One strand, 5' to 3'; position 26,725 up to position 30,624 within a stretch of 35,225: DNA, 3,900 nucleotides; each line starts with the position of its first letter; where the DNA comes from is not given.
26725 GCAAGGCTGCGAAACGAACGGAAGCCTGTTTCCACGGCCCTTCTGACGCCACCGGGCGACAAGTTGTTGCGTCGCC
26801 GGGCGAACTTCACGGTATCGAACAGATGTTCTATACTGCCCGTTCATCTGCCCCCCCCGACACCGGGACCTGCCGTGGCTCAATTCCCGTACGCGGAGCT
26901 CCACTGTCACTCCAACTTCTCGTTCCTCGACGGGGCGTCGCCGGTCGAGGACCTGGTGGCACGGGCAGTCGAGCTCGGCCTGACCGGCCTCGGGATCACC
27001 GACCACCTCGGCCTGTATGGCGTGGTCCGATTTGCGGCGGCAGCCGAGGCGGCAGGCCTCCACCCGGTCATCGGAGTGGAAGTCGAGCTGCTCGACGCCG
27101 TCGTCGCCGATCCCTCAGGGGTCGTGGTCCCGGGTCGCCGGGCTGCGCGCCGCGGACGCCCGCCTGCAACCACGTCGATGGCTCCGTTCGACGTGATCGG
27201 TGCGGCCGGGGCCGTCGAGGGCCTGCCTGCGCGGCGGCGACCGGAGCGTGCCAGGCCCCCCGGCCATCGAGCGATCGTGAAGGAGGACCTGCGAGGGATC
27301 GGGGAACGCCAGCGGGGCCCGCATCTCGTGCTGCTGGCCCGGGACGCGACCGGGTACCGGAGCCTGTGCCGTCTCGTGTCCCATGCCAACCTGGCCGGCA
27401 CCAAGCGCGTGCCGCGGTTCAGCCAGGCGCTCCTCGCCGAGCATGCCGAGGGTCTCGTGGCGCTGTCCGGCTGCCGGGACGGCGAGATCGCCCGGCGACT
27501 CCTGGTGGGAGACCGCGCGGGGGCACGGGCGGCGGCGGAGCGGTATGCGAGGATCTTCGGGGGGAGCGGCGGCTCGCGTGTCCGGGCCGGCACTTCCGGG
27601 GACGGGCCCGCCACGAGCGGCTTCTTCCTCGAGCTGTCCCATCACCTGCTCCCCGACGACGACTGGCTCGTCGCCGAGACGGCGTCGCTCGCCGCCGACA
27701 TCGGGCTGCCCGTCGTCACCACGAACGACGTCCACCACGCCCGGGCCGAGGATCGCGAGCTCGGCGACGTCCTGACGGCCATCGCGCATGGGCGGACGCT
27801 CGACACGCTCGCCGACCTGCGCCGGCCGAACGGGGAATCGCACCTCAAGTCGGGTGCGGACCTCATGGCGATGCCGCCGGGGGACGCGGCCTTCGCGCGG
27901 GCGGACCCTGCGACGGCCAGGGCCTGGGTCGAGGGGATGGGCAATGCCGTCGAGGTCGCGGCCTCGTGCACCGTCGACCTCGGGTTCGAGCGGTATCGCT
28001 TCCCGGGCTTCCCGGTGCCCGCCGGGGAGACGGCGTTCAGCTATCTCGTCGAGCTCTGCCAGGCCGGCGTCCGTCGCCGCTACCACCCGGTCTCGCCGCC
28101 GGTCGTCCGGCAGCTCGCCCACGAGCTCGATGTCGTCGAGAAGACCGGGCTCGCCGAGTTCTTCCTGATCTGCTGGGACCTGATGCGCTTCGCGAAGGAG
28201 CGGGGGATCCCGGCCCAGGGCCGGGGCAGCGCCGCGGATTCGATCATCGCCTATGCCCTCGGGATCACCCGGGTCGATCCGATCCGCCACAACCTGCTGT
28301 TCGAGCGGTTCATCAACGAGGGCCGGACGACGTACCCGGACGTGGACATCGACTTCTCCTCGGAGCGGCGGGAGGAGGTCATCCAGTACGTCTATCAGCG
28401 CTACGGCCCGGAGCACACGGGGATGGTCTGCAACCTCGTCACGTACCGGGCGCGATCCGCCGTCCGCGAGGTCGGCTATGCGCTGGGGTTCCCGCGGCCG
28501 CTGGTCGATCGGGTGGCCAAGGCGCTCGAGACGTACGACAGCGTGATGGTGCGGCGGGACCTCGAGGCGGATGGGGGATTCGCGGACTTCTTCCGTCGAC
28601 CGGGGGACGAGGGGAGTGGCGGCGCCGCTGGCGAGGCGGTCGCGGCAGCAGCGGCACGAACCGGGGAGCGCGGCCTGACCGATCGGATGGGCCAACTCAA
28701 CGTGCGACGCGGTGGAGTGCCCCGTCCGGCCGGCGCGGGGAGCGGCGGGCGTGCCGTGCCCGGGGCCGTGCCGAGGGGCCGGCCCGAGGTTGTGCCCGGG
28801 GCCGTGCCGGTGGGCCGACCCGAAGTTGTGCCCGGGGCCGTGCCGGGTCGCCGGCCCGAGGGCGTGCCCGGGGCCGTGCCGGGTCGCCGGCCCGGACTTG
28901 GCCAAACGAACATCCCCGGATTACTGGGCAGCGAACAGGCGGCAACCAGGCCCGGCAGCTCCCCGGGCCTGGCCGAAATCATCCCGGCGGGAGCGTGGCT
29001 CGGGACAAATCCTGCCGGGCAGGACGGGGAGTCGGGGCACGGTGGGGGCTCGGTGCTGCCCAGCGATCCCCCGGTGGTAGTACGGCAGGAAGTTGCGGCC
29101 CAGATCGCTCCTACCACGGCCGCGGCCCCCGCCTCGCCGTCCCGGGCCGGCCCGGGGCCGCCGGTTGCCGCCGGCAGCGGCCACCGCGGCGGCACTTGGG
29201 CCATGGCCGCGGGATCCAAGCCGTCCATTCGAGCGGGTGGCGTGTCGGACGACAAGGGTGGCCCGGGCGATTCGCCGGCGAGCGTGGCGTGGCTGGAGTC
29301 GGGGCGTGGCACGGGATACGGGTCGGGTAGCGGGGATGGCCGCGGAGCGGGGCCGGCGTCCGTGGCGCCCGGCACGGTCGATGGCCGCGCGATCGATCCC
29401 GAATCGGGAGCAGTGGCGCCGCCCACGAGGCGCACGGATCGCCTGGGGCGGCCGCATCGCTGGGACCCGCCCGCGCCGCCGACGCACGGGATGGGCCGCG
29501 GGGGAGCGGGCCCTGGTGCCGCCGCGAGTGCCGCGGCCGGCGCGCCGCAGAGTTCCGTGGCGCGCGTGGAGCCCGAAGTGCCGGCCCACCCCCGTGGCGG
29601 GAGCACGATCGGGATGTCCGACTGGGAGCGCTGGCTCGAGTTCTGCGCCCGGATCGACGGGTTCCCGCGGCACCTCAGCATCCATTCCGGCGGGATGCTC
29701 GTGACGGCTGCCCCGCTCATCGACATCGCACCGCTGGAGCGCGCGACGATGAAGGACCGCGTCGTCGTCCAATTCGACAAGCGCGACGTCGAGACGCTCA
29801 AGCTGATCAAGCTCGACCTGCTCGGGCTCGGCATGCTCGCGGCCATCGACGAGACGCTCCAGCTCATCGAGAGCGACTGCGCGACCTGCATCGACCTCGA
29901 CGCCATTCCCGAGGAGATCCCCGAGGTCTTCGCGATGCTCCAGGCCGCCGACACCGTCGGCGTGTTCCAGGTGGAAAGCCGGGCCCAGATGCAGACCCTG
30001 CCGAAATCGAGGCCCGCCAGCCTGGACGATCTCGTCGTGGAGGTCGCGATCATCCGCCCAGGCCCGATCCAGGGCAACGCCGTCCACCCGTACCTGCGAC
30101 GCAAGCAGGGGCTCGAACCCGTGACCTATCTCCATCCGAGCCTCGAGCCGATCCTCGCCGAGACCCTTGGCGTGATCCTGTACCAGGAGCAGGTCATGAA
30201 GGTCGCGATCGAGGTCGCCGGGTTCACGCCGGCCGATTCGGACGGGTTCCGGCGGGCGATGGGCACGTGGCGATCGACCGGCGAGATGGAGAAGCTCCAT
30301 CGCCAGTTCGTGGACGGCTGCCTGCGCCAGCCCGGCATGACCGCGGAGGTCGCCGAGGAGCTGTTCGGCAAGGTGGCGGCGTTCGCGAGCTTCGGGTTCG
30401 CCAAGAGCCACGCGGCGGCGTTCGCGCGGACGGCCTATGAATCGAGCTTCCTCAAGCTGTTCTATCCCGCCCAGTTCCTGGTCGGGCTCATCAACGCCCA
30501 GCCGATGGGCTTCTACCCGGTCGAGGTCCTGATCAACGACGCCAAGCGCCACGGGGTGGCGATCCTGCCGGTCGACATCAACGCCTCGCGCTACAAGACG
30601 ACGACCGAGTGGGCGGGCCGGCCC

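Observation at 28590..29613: About 340-aa low-complexity insertion makes this DnaE2 roughly 500 aa longer than usual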

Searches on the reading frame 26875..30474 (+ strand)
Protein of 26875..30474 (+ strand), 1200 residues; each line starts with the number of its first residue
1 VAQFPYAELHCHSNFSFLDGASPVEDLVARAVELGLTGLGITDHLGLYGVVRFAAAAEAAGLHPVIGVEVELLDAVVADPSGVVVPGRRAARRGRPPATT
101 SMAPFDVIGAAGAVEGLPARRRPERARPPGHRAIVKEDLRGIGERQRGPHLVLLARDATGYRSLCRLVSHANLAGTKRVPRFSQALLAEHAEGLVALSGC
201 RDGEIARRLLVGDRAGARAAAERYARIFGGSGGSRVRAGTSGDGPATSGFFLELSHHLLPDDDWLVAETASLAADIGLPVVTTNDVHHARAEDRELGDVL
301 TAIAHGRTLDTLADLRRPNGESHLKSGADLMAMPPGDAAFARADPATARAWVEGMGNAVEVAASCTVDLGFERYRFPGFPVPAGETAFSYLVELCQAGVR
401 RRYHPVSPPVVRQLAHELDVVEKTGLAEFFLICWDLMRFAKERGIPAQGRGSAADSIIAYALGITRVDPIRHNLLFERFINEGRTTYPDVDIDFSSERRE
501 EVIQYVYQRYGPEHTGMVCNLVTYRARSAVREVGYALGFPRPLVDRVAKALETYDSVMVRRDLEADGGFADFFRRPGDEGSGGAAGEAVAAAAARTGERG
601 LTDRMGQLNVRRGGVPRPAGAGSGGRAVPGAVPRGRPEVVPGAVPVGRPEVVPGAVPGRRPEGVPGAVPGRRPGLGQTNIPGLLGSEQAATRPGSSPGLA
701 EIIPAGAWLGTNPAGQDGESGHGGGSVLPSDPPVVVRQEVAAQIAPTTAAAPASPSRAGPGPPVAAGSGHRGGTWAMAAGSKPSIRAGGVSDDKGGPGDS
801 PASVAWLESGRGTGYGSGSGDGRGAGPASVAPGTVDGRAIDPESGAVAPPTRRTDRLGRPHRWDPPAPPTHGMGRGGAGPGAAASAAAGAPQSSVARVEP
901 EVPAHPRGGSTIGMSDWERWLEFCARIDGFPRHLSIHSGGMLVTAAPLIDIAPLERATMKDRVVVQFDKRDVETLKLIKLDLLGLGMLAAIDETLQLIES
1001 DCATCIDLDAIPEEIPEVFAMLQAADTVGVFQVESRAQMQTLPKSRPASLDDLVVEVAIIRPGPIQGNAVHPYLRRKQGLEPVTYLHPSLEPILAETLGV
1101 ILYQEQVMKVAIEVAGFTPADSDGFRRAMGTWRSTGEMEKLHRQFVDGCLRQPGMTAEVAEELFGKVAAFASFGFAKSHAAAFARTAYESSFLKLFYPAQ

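Call 35: predict_structure(alignment_id=A1)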
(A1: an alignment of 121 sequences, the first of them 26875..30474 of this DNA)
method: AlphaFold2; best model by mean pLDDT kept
length: 1200 residues; sequences in the alignment: 121
mean_pLDDT: 59.5   pTM: 0.53
mean pLDDT of the five models: 59.5, 58.5, 57.8, 57.6, 57.2
residues with pLDDT >= 90: 225; 70-90: 233; 50-70: 198; < 50: 544
segments of 3 or more residues with pLDDT < 50: 15-18, 92-129, 131-133, 135-142, 372-375, 481-486, 554-557, 574-590, 608-800, 805-831, 851-853, 856-858, 860-909, 929-995, 997-1012, 1025-1045, 1050-1085, 1097-1102, 1178-1200
pLDDT, mean of each block of 10 residues (from residue 1): 86 58 87 96 78 90 95 93 76 45 37 36 42 45 66 95 89 79 95 94 93 96 93 56 82 79 89 96 88 75 67 57 89 91 95 97 87 54 85 93 90 87 79 90 86 78 81 58 52 76 83 64 62 76 70 52 54 44 43 52 46 31 28 31 29 30 30 26 27 31 29 29 28 28 29 35 31 28 28 36 46 31 33 61 64 48 39 31 31 34 40 69 63 40 30 32 34 41 41 47 36 56 41 33 45 40 36 41 51 55 71 89 80 76 94 92 83 59 43 35
secondary structure, 60 per line:
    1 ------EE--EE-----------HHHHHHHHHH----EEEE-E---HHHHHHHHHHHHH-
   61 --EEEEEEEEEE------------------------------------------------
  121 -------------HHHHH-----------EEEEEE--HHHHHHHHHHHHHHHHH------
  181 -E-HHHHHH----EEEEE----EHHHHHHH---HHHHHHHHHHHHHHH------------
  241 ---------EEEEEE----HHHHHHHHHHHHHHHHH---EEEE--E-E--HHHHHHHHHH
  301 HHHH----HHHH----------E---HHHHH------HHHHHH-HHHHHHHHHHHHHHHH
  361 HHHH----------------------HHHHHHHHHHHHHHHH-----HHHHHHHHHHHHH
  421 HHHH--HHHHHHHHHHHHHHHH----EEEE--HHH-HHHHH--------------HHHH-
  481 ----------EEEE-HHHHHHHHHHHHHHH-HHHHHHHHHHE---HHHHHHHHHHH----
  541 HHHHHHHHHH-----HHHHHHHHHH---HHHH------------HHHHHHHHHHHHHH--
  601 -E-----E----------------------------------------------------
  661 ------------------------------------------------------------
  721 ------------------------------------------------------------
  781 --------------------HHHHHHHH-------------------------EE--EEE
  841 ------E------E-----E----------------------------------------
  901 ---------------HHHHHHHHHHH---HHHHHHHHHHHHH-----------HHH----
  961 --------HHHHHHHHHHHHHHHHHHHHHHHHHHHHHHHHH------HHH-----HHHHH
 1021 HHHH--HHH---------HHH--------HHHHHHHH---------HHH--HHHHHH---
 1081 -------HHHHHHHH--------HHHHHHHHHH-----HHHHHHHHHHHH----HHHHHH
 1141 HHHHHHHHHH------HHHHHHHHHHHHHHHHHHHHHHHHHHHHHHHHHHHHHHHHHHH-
elements in order (helices of 4 or more, strands of 3 or more residues): H24-33 E38-41 H47-59 E63-72 H134-138 E150-155 H158-174 H184-189 E194-198 H204-210 H214-228 E250-255 H260-276 E280-283 H291-304 H309-312 H327-331 H338-343 H345-364 H387-402 H408-424 H427-442 E447-450 H457-461 H476-479 E491-494 H496-510 H512-521 H526-536 H541-550 H556-565 H569-572 H585-598 H801-808 E838-840 H916-926 H930-942 H969-1001 H1016-1024 H1050-1057 H1072-1077 H1088-1095 H1104-1113 H1119-1130 H1135-1150 H1157-1199
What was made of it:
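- In the first model the known fingers fold also scored below 50 (call 35). The first model also under-predicted the known fingers fold (call 35).
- Tried and rejected: Its low scores in the insertion were therefore not interpretable alone (call 35).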

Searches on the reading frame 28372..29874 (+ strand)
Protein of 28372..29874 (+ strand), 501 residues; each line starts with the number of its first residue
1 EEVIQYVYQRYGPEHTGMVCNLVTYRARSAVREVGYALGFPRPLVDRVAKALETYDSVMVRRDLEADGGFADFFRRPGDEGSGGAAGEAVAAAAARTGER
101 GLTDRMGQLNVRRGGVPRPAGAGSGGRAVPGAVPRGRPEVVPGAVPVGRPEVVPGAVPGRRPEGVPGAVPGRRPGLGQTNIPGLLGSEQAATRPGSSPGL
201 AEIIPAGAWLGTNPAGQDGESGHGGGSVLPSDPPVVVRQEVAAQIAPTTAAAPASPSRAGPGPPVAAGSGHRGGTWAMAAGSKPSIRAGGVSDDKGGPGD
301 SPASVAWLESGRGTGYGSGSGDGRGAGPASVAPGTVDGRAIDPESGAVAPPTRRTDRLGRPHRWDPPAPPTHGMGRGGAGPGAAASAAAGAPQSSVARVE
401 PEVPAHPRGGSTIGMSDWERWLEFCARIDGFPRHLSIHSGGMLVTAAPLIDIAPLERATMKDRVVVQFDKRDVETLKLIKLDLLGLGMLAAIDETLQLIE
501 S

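Call 66: predict_structure(alignment_id=A3)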
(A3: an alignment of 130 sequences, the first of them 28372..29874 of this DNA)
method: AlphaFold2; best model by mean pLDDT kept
length: 501 residues; sequences in the alignment: 130
mean_pLDDT: 63.8   pTM: 0.42
mean pLDDT of the five models: 63.8, 63.3, 62.7, 61.2, 59.9
residues with pLDDT >= 90: 110; 70-90: 100; 50-70: 83; < 50: 208
segments of 3 or more residues with pLDDT < 50: 113-136, 142-145, 164-247, 249-255, 266-268, 270-326, 328-330, 375-377, 383-385
pLDDT, mean of each block of 10 residues (from residue 1): 92 97 93 96 93 69 67 63 62 76 76 44 42 47 48 49 47 41 44 45 40 41 40 35 39 46 49 42 39 37 43 37 45 78 82 80 74 50 49 60 70 86 91 91 97 95 95 93 82 93 94
secondary structure, 60 per line:
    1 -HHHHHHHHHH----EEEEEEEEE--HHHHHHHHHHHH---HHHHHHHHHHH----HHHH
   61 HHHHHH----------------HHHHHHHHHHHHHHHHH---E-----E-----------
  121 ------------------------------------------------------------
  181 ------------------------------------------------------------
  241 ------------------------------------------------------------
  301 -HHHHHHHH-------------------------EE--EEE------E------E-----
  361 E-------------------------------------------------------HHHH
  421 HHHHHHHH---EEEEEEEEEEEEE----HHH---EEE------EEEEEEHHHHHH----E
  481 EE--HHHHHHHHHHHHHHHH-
elements in order: H2-11 E16-24 H27-38 H42-52 H57-66 H83-99 H302-309 E339-341 H417-428 E432-444 E455-457 E464-469 H470-475 E480-482 H485-500
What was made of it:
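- Most of the block has low pLDDT (calls 35, 66).
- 28648..28713 (+): Conserved island A (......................). With RRPGDE at 28594-28611 it forms the N-terminal conserved part. A helix is predicted at aa 582-598, pLDDT 62-76, call 66.
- On Intrinsically disordered linker carrying short linear motifs: pLDDT <50 over aa 612-829 while the flanks are >90 (call 66).
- Island E is 74-82 and island F is 70-86 (call 66). Islands E and F reach pLDDT 74-86 with short strands (call 66). Island D stays below pLDDT 50 even when the flanks are above 90 (call 66).
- Tried and rejected: I repeated on aa 500-1000 with a more diverse alignment (call 66).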
